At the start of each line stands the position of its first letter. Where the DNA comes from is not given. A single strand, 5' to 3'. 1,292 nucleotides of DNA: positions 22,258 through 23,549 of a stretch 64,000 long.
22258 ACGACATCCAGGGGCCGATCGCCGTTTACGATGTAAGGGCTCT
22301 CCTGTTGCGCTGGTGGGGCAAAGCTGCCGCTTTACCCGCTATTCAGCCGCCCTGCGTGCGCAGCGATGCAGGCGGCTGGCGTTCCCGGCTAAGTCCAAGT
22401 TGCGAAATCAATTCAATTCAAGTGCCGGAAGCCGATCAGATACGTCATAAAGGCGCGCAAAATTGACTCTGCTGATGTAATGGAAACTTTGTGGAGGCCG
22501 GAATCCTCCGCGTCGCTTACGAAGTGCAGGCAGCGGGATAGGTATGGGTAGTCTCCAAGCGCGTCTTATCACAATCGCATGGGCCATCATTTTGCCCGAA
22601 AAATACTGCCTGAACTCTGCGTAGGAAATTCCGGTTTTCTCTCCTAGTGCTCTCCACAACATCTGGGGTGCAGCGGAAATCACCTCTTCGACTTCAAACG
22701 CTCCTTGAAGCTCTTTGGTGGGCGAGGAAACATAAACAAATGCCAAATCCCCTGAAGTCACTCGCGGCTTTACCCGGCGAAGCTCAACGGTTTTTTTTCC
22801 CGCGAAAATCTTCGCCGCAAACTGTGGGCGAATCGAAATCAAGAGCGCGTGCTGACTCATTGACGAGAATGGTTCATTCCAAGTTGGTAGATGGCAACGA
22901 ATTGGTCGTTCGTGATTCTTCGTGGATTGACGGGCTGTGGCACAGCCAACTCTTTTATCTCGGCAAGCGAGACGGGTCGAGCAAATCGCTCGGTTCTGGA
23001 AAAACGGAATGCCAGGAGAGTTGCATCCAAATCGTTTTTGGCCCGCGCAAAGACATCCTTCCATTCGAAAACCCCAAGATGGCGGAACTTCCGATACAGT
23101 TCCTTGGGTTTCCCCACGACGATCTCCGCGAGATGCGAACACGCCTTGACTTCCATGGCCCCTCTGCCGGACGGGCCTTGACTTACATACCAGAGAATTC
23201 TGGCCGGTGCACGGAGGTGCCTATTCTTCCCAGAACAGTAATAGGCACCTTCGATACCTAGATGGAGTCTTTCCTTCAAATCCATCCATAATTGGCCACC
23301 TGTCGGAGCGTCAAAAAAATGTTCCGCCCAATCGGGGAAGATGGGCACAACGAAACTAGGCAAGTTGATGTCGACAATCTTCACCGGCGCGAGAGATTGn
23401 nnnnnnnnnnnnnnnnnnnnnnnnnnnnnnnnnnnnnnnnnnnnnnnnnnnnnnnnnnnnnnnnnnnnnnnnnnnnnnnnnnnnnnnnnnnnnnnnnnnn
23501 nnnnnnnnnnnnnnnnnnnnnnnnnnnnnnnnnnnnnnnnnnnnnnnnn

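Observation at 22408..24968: GNAT-PIN-GNAT-like-ASCH fusion coupled to a stand-alone ASCH protein: candidate RNA-acetylation-linked toxin/immunity module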

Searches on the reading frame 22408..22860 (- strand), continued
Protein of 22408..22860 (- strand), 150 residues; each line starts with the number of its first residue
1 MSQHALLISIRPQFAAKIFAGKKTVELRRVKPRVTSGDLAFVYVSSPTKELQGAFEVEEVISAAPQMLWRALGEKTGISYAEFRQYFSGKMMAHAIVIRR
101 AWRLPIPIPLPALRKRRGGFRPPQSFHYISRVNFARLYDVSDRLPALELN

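Call 87: get_annotated_region(hit=H19, flank=4000)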
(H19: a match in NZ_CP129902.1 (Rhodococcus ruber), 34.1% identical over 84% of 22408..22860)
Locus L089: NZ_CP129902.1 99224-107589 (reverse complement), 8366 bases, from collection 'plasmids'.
description: Rhodococcus ruber strain Y14 plasmid unnamed3, complete sequence
organism: Rhodococcus ruber (NCBI taxid 1830)
taxonomy: Bacteria; Actinomycetota; Actinomycetes; Mycobacteriales; Nocardiaceae; Rhodococcus; Rhodococcus ruber
host: -; source: soil,bacterial genome; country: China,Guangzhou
typing (MOB-suite, as given by PLSDB): conjugative; relaxase MOBF,MOBF; mating-pair formation MPF_T
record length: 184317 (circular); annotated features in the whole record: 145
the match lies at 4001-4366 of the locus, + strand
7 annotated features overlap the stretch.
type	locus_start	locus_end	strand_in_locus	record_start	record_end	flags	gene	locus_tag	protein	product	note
CDS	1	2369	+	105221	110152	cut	-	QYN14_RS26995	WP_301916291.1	DEAD/DEAH box helicase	-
CDS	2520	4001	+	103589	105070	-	-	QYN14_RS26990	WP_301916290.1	GNAT family N-acetyltransferase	-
CDS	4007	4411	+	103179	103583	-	-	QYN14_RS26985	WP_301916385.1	ASCH domain-containing protein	-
CDS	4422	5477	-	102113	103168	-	-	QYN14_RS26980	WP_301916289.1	hypothetical protein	-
CDS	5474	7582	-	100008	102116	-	-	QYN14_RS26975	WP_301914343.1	hypothetical protein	-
CDS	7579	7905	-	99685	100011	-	-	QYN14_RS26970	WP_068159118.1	helix-turn-helix transcriptional regulator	-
CDS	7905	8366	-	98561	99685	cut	-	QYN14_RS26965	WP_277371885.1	tyrosine-type recombinase/integrase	GO:0015074 - DNA integration [Evidence IEA]; GO:0006310 - DNA recombination [Evidence IEA]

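Call 88: get_annotated_region(hit=H18, flank=4000)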
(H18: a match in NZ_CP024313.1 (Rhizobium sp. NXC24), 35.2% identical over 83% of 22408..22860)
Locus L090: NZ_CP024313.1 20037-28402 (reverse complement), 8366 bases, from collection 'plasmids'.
description: Rhizobium sp. NXC24 plasmid pRspNXC24b, complete sequence
organism: Rhizobium sp. NXC24 (NCBI taxid 2048897)
taxonomy: Bacteria; Pseudomonadota; Alphaproteobacteria; Hyphomicrobiales; Rhizobiaceae; Rhizobium; Rhizobium sp. NXC24
host: -; source: Phaseolus vulgaris,cell culture,plant nodule in agricultural field; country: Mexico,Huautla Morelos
typing (MOB-suite, as given by PLSDB): conjugative; relaxase MOBP,MOBQ; mating-pair formation MPF_T
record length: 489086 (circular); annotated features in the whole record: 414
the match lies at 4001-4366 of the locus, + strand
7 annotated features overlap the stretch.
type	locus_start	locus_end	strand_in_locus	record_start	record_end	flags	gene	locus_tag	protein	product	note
CDS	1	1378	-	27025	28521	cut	-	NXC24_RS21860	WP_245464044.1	hypothetical protein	-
CDS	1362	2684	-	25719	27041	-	-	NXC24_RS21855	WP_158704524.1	DUF4365 domain-containing protein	-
CDS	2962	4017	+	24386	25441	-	-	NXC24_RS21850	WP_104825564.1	EVE domain-containing protein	-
CDS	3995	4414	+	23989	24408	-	-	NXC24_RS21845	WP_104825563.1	ASCH domain-containing protein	-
CDS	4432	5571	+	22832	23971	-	-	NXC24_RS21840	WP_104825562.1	hypothetical protein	-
CDS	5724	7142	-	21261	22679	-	-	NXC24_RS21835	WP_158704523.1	DUF6035 family protein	-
CDS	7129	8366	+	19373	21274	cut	-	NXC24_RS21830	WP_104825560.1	SIR2 family protein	-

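Call 90: search_protein_families(library=padloc, proteins=[L089:2520-4001:+, L089:4007-4411:+, L085:4959-6017:+, L085:5995-6411:+, L085:6413-7009:+, L085:4377-4955:+], max_evalue=0.001)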
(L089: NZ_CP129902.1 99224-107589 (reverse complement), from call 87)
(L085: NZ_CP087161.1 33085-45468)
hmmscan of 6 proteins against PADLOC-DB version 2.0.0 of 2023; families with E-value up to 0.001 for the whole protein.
L089:2520-4001:+ (493 aa): 6 families
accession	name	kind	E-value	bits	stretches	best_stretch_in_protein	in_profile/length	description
PDLC04421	PDC-M11A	-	2.7e-152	505.9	1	10-492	2-485/486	-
PDLC04422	PDC-M11A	-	7.1e-80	267.3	1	11-489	3-490/501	-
PDLC04420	PDC-M11A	-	1.4e-62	209.8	1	134-492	15-375/376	-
PDLC04417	PDC-M11A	-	9.6e-35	118.5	1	74-449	64-450/501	-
PDLC04419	PDC-M11A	-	5.6e-31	106.1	1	164-451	13-307/357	-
PDLC04418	PDC-M11A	-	1.8e-09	35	1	170-394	99-328/444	-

L089:4007-4411:+ (134 aa): 3 families
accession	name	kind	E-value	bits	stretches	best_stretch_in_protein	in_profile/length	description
PDLC04425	PDC-M11B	-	3.2e-40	135.7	1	1-122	5-126/132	-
PDLC04424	PDC-M11B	-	8.3e-32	108.1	1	1-122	12-133/142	-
PDLC04423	PDC-M11B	-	1.8e-26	91.1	1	1-124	1-124/164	-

L085:4959-6017:+ (352 aa): 6 families
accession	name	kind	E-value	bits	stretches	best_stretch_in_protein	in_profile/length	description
PDLC04419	PDC-M11A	-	1.8e-137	456.4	1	2-352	10-357/357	-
PDLC04422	PDC-M11A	-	2.2e-92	308.5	1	3-351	154-500/501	-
PDLC04418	PDC-M11A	-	1.9e-81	272.3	1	4-352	92-444/444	-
PDLC04421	PDC-M11A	-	6.2e-44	148.5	1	8-340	161-481/486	-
PDLC04420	PDC-M11A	-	3.9e-39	132.6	1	9-318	49-351/376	-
PDLC04417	PDC-M11A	-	2.7e-35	120.3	1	14-352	165-501/501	-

L085:5995-6411:+ (138 aa): 3 families
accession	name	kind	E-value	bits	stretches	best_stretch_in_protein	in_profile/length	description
PDLC04425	PDC-M11B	-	1.8e-50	168.8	1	1-127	1-126/132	-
PDLC04424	PDC-M11B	-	1.3e-43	146.3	1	1-132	8-138/142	-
PDLC04423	PDC-M11B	-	1.8e-24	84.6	1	5-124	1-119/164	-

L085:6413-7009:+ (198 aa): 1 family
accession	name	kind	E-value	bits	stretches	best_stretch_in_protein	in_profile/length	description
PDLC04421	PDC-M11A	-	0.00038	17.3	1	49-155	175-287/486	-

L085:4377-4955:+ (192 aa): 0 families

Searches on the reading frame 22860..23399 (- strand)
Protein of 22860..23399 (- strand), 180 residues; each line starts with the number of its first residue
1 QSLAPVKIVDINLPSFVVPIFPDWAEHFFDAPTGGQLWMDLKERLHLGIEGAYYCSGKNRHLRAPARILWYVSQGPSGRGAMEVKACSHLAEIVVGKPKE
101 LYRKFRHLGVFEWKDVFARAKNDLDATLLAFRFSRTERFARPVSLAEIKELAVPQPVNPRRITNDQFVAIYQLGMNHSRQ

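Call 30: search_solved_structures(query=A3, max_evalue=10)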
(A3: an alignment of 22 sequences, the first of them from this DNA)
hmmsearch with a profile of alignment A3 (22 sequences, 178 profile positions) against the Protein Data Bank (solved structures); distinct sequences matched with E-value up to 10: 2.
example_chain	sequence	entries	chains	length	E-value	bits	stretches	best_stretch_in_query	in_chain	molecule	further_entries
5ztc_A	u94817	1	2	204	0.098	15.6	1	99-155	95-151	Lmo2088 protein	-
4w6x_B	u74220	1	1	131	0.48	13.4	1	37-78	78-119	Nanobody NbFedF7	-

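Call 42: predict_structure(alignment_id=A3)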
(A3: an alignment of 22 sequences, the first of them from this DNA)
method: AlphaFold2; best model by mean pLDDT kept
length: 180 residues; sequences in the alignment: 22
mean_pLDDT: 80.1   pTM: 0.78
mean pLDDT of the five models: 80.1, 79.8, 78.5, 76.4, 72.4
residues with pLDDT >= 90: 77; 70-90: 61; 50-70: 24; < 50: 18
segments of 3 or more residues with pLDDT < 50: 1-5, 38-45, 178-180
pLDDT, mean of each block of 10 residues (from residue 1): 46 87 78 50 53 85 91 74 89 94 84 86 93 87 92 87 92 73
secondary structure, 60 per line:
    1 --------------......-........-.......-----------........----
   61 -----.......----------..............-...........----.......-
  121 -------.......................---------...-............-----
elements in order: E15-20 H22-29 H31-37 E49-56 E66-72 E83-96 H98-108 H113-119 E128-144 H145-150 E160-162 H164-175

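Call 44: search_protein_representatives(alignment_id=A3)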
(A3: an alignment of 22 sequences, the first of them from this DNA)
Query: 22 sequences, 178 profile positions. Proteins with E-value up to 0.001 (for the whole library): 1480; up to 1e-10: 1210; up to 1e-30: 849. The best 150 are listed.
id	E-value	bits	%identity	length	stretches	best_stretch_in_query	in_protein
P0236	2.8e-78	278.0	-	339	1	2-177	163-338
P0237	7.5e-78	276.6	-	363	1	1-177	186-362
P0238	9.9e-78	276.2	-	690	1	1-177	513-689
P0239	4.3e-76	270.9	-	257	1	1-175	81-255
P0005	5.3e-75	267.3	-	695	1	1-177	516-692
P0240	2.2e-70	252.3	-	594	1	1-177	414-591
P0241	8.9e-69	247.1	-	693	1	2-176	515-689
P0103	6.9e-68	244.2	-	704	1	1-176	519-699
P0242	1.9e-67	242.8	-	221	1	1-176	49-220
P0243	2.7e-66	239.0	-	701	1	1-176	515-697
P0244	2.7e-66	239.0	-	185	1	1-175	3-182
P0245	3.1e-66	238.8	-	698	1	3-177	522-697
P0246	3.8e-66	238.5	-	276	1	1-175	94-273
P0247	3.9e-66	238.4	-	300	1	1-175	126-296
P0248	6.7e-66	237.7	-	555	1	1-176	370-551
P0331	7.7e-59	214.7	-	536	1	1-176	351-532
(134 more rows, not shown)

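Call 46: fold_search(model_id=the predicted structure, library=pdb)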
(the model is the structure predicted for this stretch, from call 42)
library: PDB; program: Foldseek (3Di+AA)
matches with E <= 10: 222; with E <= 0.001: 10
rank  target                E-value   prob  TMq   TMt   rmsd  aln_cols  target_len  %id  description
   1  5guq_C                2.8e-08  1.00  0.63  0.75   3.8       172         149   16  Crystal structure of ASCH from Zymomonas mobilis (released 2017-08-30)
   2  5y6b_B                4.0e-08  1.00  0.62  0.77   2.8       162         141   15  Crystal structure of ZmASCH Y47F mutant protein from Zymomonas mobilis (released 2018-07-18)
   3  5y6b_A                5.2e-08  1.00  0.60  0.73   3.1       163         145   15  Crystal structure of ZmASCH Y47F mutant protein from Zymomonas mobilis (released 2018-07-18)
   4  5gus_B                5.9e-08  1.00  0.62  0.76   2.6       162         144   16  Crystal structure of ASCH domain from Zymomonas mobilis (released 2017-08-30)
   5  5guq_A                9.0e-08  1.00  0.63  0.77   2.9       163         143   15  Crystal structure of ASCH from Zymomonas mobilis (released 2017-08-30)
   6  5gus_A                1.5e-07  1.00  0.63  0.78   3.2       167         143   14  Crystal structure of ASCH domain from Zymomonas mobilis (released 2017-08-30)
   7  5y6b_D                2.6e-07  1.00  0.63  0.80   2.8       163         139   16  Crystal structure of ZmASCH Y47F mutant protein from Zymomonas mobilis (released 2018-07-18)
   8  5y6c_A                2.9e-07  1.00  0.63  0.78   2.6       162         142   15  Crystal structure of ZmASCH S128A mutant protein from Zymomonas mobilis (released 2018-07-18)
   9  6n0s                  2.7e-05  1.00  0.51  0.51  11.3       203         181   13  N-terminal domain of Staphylothermus marinus McrB (released 2019-11-13)
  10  2gbs_MODEL_1_A        9.3e-05  1.00  0.47  0.56   5.3       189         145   12  NMR structure of Rpa0253 from Rhodopseudomonas palustris. Northeast structural genomics consortium target RpR3 (released 2006-04-11)
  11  2kku_MODEL_1_A        1.5e-03  1.00  0.50  0.63   4.0       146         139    9  Solution structure of protein af2351 from Archaeoglobus fulgidus. Northeast Structural Genomics Consortium tar (released 2009-07-14)
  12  2dp9                  5.5e-03  1.00  0.46  0.64   6.0       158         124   13  Crystal Structure of Conserved Hypothetical Protein TTHA0113 from Thermus thermophilus HB8 (released 2006-11-08)
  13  1t62_B                5.5e-03  0.99  0.36  0.40   5.7       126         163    9  Crystal structure of protein EF3133 from Enterococcus faecalis V583, Pfam DUF984 (released 2004-06-22)
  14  9kyl_A                8.5e-03  1.00  0.46  0.58   4.6       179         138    7  Crystal structure of human TRIP4 in complex with 11bp dsDNA (released 2025-08-20)
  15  8yew                  8.5e-03  0.99  0.47  0.55   4.8       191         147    7  TRIP4 ASCH domain in unliganded form (released 2024-06-26)
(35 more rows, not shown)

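Call 104: find_homologous_proteins(query=P0331, max_evalue=1e-20)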
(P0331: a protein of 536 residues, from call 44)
Query P0331 (536 aa): 150 proteins with E <= 1e-20 among 8000 candidates; the best 120 are listed.
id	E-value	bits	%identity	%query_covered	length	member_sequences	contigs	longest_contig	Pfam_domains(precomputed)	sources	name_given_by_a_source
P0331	0.0e+0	1206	100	100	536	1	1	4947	-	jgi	jgi:predicted nucleic acid-binding protein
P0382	2.4e-269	912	86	89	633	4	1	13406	PF13673.14,PF13508.14,PF14542.13,PF00583.32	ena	-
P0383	1.0e-138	481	46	98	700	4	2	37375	PF13673.14,PF13508.14,PF00583.32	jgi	jgi:GNAT superfamily N-acetyltransferase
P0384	4.8e-138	479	47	98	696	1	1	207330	PF13673.14,PF13508.14,PF00583.32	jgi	-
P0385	1.4e-137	478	46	98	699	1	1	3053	PF13673.14,PF13508.14,PF13470.13,PF00583.32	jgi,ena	-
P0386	7.0e-137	475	45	99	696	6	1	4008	PF13673.14,PF13508.14,PF00583.32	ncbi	-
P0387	2.2e-136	474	45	98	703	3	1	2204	PF13673.14,PF13508.14,PF13470.13,PF00583.32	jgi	jgi:GNAT superfamily N-acetyltransferase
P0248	2.9e-134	467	44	98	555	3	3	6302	-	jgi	jgi:hypothetical protein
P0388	4.5e-134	466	45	99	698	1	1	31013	PF13673.14,PF13508.14,PF00583.32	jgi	jgi:GNAT superfamily N-acetyltransferase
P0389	1.4e-133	464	44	98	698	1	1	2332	PF13673.14,PF13508.14,PF00583.32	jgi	-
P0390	2.4e-133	464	44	98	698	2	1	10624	PF13673.14,PF13508.14,PF00583.32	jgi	jgi:GNAT superfamily N-acetyltransferase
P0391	4.5e-132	459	45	98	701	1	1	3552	PF13673.14,PF13508.14,PF00583.32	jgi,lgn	jgi:GNAT superfamily N-acetyltransferase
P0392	1.3e-131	458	45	97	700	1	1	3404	PF13673.14,PF13508.14,PF00583.32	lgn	-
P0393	4.2e-130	453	44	98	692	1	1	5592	PF13673.14,PF13508.14,PF00583.32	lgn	-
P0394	3.6e-129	450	45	98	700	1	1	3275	PF13673.14,PF13508.14,PF00583.32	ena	-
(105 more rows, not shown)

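Call 105: find_encoding_contigs(protein=P0331, flank=5000, max_places=2)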
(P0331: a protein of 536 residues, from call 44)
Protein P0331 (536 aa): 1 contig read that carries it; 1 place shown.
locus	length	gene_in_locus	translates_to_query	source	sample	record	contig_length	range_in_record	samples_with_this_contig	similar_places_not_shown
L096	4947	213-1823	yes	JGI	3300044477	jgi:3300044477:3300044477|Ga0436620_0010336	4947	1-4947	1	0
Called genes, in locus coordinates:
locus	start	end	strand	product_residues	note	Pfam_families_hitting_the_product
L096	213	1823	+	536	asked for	-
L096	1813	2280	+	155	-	-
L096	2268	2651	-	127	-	-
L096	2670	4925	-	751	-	PF00271:Helicase_C (weak)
